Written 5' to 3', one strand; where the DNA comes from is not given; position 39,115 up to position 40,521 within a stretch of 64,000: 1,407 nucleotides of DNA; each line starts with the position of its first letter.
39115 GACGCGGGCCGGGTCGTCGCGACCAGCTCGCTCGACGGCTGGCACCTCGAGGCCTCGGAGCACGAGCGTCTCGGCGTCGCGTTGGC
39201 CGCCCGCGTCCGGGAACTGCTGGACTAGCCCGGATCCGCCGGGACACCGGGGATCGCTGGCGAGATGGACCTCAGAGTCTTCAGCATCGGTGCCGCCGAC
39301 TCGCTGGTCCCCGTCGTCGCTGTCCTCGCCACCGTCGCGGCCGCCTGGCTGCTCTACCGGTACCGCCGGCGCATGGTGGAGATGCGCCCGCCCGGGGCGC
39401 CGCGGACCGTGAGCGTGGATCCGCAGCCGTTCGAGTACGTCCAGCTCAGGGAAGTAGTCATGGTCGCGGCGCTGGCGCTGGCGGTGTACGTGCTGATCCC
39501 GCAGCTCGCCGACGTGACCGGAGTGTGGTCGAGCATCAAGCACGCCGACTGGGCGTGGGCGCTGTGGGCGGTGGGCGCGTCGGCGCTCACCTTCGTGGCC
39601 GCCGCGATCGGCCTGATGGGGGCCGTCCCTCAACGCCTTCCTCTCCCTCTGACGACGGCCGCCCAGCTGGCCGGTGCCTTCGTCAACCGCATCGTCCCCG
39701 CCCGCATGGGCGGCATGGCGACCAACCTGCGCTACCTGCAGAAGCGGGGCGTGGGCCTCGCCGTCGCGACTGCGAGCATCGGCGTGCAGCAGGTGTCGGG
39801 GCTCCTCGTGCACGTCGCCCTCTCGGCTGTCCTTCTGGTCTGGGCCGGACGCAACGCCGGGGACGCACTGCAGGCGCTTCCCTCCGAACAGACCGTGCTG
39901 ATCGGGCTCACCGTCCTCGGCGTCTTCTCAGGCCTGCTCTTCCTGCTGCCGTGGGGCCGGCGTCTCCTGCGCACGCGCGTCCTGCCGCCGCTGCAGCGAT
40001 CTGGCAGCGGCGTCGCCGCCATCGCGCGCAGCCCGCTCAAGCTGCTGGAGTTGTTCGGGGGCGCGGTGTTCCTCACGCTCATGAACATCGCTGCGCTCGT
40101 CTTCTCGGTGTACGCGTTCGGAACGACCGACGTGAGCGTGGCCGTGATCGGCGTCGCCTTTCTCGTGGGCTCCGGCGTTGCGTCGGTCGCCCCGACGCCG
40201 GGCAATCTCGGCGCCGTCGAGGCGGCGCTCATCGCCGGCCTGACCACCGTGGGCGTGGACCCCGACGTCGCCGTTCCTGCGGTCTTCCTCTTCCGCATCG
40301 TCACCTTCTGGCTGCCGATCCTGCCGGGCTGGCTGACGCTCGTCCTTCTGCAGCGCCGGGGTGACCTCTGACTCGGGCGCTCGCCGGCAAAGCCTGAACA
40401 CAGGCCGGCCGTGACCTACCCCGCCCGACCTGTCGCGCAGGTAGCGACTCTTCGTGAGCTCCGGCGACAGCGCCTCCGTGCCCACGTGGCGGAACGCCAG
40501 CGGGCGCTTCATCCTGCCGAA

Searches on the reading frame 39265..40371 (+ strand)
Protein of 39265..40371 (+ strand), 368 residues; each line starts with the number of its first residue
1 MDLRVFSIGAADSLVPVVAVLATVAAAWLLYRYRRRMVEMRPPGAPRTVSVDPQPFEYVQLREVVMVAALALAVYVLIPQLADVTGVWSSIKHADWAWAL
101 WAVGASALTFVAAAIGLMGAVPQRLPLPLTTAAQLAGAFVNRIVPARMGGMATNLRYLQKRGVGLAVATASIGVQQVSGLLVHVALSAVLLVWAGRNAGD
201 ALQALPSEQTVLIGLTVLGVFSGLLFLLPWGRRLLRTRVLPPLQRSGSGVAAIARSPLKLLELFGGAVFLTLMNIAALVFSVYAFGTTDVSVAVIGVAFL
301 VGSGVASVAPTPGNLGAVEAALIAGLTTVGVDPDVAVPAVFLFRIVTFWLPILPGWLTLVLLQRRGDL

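Call 20: search_protein_families(library=pfam, proteins=[window:39265-40371:+])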
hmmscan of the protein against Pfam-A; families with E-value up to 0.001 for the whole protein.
window:39265-40371:+ (368 aa): 1 family
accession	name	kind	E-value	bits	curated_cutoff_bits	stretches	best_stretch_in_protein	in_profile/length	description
PF03706.18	LPG_synthase_TM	-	1.3e-32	113.9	33.4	1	70-355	3-302/302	Lysylphosphatidylglycerol synthase TM region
